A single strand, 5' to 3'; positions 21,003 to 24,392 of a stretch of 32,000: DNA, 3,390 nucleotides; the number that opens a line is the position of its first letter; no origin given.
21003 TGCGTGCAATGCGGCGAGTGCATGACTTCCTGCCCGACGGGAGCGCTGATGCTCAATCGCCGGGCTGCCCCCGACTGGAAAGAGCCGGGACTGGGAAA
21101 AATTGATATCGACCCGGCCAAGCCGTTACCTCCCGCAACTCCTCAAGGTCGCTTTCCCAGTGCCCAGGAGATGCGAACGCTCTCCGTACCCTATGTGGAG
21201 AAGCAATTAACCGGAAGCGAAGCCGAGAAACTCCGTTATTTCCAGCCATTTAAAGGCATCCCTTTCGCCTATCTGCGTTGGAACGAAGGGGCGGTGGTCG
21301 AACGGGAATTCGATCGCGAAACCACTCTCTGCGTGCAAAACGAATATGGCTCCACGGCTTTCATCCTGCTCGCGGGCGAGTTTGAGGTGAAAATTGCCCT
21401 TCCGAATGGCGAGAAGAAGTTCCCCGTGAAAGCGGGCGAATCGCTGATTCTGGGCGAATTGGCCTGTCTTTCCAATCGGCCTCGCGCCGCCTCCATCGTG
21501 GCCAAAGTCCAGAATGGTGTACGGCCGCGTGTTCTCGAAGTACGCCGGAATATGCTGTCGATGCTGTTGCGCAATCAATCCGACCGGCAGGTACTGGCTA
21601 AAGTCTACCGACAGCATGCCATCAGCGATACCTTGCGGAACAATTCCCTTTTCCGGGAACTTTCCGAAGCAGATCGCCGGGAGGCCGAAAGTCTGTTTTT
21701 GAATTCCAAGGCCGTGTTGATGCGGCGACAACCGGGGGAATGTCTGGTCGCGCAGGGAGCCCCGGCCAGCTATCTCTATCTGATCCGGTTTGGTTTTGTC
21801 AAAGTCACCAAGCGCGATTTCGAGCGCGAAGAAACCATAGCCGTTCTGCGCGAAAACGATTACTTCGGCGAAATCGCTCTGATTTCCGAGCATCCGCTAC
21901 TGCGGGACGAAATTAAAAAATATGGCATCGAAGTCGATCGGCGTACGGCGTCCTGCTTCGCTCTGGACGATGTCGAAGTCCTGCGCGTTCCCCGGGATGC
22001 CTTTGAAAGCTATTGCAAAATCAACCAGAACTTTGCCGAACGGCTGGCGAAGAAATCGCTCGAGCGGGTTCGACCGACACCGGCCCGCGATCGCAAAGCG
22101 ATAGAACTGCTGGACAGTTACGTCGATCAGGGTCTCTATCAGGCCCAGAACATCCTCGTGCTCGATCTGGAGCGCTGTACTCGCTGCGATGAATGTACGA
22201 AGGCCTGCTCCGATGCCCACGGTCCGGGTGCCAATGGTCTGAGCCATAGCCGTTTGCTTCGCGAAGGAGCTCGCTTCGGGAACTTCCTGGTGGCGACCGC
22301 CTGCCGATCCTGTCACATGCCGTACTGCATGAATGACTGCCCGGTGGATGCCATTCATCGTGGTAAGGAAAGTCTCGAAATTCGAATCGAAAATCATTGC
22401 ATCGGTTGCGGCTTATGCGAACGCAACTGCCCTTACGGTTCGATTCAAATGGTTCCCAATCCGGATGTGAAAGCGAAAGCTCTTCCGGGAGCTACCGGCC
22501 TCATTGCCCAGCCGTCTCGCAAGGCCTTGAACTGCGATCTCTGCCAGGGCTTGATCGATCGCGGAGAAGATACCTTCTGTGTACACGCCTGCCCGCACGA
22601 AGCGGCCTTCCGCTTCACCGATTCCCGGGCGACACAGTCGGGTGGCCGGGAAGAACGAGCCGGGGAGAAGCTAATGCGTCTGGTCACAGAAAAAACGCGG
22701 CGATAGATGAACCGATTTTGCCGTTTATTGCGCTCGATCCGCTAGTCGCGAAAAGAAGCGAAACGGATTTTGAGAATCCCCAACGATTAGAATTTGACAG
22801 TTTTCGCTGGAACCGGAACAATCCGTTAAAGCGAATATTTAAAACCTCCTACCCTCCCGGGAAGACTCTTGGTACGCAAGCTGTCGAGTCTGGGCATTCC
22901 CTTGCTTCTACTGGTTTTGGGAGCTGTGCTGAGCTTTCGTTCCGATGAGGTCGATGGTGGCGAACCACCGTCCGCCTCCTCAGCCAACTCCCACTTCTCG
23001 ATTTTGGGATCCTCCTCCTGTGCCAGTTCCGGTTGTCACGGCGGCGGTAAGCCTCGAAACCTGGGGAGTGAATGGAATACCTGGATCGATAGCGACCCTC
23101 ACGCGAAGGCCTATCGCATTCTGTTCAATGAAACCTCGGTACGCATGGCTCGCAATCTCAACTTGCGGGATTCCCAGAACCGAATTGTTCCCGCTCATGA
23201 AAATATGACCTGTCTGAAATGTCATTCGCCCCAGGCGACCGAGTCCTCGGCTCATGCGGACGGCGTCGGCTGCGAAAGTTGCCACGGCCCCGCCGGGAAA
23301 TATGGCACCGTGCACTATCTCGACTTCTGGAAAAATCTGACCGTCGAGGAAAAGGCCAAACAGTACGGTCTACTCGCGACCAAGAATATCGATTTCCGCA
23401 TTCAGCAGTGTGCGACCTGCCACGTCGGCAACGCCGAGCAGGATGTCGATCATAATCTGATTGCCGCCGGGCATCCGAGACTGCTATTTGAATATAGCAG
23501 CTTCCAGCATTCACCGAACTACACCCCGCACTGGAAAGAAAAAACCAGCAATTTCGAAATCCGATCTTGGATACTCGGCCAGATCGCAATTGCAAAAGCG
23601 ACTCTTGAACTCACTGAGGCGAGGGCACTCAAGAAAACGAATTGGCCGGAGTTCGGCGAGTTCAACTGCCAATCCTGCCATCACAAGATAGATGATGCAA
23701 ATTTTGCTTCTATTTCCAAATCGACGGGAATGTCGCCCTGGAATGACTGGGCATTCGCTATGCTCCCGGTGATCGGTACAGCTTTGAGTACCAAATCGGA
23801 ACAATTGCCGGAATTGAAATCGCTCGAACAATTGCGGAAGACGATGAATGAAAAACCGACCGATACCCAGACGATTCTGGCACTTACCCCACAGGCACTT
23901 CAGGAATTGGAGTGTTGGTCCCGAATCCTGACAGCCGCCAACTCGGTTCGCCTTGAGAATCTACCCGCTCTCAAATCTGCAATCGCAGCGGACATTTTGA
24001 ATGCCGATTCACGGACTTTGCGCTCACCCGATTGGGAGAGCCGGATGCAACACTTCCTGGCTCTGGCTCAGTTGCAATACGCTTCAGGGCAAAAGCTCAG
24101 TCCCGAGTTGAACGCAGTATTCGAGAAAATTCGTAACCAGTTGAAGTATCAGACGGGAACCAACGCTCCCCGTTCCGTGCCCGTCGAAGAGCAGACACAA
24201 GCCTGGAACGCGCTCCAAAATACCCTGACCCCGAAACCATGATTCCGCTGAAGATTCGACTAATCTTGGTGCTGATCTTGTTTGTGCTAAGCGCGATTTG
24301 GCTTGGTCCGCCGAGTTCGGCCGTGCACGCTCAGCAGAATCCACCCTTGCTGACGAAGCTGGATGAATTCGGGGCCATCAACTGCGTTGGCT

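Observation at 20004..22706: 900-aa fusion placing two cNMP-binding-like domains between a HoxU/NuoG-type Fe-S module and a four-cluster ferredoxin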

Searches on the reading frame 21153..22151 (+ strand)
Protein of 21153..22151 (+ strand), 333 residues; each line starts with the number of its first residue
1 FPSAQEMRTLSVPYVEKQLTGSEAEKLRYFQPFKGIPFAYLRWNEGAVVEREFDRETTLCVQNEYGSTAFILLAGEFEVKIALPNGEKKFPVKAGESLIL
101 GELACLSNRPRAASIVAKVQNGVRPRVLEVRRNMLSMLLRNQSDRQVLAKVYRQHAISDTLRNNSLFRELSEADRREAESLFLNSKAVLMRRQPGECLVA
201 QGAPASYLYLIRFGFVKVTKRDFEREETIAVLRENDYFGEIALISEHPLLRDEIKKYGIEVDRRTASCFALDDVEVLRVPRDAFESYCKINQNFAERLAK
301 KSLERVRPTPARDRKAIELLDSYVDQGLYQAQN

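Call 37: search_solved_structures(query=window:21153-22151:+, max_evalue=0.00001, show_alignments=3)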
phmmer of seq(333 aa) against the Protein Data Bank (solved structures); distinct sequences matched with E-value up to 0.00001: 19.
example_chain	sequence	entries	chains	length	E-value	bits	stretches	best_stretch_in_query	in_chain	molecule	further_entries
9p74_A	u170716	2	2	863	3.2e-16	62.7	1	60-250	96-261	cGMP-dependent protein kinase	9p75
4rz7_A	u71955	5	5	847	5.3e-16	62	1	60-249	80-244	cGMP-dependent protein kinase, putative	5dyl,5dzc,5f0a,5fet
5ezr_A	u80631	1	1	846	5.9e-16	61.8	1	60-249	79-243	cGMP-dependent protein kinase, putative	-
5dyk_A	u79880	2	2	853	3.9e-15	59.1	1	59-249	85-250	CGMP-dependent protein kinase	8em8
3of1_A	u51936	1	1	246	5e-11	45.6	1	95-248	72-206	cAMP-dependent protein kinase regulatory subunit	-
5j3u_A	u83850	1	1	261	3.2e-10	43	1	48-253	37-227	Protein Kinase A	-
4x6r_B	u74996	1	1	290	1.2e-09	41.1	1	55-250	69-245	cAMP-dependent protein kinase type I-alpha regulatory subunit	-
2qcs_B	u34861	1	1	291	1.2e-09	41.1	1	55-250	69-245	cAMP-dependent protein kinase type I-alpha regulatory subunit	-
5jr7_B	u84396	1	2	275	2e-09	40.3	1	55-250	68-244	cAMP-dependent protein kinase type I-alpha regulatory subunit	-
1ne4_A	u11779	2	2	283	2.2e-09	40.3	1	55-250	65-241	cAMP-dependent protein kinase type I-alpha regulatory chain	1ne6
1rgs_A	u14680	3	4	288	2.2e-09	40.2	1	55-250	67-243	CAMP DEPENDENT PROTEIN KINASE | cAMP-dependent protein kinase type I-alpha regulatory chain | cAMP-dependent protein kinase type I-alpha regulatory subunit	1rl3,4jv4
4mx3_A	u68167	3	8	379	5.8e-09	38.8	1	55-250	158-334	cAMP-dependent protein kinase type I-alpha regulatory subunit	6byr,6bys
6no7_B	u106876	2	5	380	5.9e-09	38.8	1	55-250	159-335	cAMP-dependent protein kinase type I-alpha regulatory subunit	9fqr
9edc_B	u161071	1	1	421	8.6e-09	38.3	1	55-250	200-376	cAMP-dependent protein kinase type I-alpha regulatory subunit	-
7lz4_A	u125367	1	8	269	8.7e-09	38.3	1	55-250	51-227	cAMP-dependent protein kinase type I-alpha regulatory subunit, N-terminally processed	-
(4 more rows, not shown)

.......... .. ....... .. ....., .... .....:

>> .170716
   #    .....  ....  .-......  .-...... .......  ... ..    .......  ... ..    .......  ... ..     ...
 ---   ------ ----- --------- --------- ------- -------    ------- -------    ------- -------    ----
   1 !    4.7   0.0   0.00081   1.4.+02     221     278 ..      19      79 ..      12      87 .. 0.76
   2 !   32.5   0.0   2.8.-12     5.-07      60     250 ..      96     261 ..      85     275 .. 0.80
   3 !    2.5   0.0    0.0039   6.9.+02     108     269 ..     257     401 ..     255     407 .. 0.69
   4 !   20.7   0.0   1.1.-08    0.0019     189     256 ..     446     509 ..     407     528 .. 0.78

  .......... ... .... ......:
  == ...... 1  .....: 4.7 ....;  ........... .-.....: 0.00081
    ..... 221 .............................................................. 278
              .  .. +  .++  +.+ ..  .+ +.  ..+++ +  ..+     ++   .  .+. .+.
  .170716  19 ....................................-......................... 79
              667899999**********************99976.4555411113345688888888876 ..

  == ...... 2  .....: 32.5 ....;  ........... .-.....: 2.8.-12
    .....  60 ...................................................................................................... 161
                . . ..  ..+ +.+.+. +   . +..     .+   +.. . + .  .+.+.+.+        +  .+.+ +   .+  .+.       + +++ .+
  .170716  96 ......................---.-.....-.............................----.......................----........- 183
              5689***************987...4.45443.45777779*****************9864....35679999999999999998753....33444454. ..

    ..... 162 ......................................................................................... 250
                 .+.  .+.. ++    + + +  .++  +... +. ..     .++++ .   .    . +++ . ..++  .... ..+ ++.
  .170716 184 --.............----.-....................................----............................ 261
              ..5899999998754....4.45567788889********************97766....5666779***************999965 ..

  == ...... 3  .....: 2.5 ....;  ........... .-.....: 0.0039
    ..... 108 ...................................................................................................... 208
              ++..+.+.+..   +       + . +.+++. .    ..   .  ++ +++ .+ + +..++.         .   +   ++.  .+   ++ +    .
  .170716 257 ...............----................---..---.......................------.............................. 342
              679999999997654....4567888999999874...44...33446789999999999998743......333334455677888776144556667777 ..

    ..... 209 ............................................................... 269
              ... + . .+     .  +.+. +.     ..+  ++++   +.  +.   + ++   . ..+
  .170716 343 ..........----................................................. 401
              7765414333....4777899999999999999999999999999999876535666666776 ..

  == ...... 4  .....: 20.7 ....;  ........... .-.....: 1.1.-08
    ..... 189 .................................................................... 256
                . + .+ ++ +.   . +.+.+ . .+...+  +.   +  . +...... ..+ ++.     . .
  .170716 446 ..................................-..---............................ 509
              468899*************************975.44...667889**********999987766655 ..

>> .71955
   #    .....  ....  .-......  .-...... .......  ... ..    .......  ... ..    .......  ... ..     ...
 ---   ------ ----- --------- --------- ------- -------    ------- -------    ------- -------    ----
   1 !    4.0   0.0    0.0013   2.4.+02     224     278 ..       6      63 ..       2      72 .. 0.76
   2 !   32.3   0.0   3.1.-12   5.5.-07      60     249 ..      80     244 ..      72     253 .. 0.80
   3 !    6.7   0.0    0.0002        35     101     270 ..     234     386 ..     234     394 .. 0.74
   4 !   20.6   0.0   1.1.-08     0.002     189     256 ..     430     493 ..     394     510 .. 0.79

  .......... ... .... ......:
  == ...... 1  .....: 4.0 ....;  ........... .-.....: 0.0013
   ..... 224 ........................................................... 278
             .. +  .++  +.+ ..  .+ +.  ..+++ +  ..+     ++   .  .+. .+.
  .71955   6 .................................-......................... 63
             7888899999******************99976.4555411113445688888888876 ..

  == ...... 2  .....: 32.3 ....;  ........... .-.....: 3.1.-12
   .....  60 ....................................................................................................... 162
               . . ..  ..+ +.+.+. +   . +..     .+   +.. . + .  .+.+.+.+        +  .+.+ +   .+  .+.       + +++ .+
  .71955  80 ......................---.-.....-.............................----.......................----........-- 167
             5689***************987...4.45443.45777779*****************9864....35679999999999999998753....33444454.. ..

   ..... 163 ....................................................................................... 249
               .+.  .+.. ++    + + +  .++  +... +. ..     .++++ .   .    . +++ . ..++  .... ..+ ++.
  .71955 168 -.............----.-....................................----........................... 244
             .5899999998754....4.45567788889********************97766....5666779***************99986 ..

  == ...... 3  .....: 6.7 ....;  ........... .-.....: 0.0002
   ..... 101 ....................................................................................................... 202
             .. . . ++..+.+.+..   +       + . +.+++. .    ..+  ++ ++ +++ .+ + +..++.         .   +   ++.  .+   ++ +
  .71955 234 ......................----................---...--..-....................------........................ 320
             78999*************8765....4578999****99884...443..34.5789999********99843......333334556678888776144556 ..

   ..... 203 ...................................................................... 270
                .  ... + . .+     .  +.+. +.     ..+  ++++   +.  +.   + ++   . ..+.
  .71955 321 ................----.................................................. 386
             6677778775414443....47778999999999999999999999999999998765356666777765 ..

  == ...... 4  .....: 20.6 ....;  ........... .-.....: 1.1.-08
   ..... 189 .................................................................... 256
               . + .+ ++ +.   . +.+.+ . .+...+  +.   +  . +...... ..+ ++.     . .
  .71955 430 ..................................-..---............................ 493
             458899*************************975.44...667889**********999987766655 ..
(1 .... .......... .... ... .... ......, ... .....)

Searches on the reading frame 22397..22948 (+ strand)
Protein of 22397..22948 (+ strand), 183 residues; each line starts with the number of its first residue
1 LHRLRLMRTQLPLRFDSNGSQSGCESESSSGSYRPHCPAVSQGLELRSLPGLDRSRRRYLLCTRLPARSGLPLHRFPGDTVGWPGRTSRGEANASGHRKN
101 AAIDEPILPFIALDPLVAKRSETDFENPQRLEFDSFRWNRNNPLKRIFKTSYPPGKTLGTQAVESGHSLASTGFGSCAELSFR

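Call 5: search_protein_families(library=pfam, proteins=[window:22397-22948:+], max_evalue=0.001)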
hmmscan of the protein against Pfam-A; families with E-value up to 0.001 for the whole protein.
window:22397-22948:+ (183 aa): 0 families

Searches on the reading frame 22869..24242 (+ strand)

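Call 5: search_protein_families(library=pfam, proteins=[window:22869-24242:+], max_evalue=0.001)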
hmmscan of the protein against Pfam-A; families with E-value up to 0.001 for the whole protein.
window:22869-24242:+ (457 aa): 5 families
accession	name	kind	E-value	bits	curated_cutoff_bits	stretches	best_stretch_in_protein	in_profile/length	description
PF13435.11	Cytochrome_C554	-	1.2e-09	39.4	20.8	1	56-140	5-84/84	Cytochrome c554 and c-prime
PF14522.11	Cytochrome_C7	-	0.00015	21.9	24.8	0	111-185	12-66/67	Cytochrome c7 and related cytochrome c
PF13442.11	Cytochrome_CBB3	-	0.00028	21.6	27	0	179-190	12-24/68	Cytochrome C oxidase, cbb3-type, subunit III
PF22113.1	Mtrc-MtrF_II-IV_dom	-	0.00028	20.9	30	0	112-282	6-138/176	Outer membrane cytochrome MtrC/MtrF-like, domains II/IV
PF14537.11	Cytochrom_c3_2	-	0.00037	21.3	25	0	110-190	4-69/79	Cytochrome c3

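Call 40: search_protein_families(library=ncbifam, proteins=[window:22869-24242:+], max_evalue=0.01)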
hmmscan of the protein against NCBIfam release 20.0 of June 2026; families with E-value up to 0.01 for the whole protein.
window:22869-24242:+ (457 aa): 6 families
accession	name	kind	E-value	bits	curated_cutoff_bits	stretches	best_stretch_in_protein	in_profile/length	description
NF043010.1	Cyt554_Nsmonas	equivalog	4.2e-05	23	400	1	130-186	106-162/238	cytochrome c-550 CycA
NF047727.1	4hemeCytCCctA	equivalog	0.00083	19.5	180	0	103-140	71-105/109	tetraheme c-type cytochrome CctA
NF040968.1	FeS_ExtO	equivalog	0.0012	17.7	200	1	98-189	23-114/416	selenite/tellurite reduction operon b-type cytochrome iron-sulfur cluster-binding subunit ExtO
NF040967.1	cytc_ExtN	equivalog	0.0013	17.7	200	1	98-189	23-114/415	selenite/tellurite reduction operon c-type cytochrome ExtN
TIGR03508.1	decahem_SO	subfamily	0.002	17.7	192.2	1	126-191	28-83/258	DmsE family decaheme c-type cytochrome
TIGR04083.1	rSAM_pep_methan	hypoth_equivalog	0.002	17.1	300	0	56-100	306-350/376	TIGR04083 family peptide-modifying radical SAM enzyme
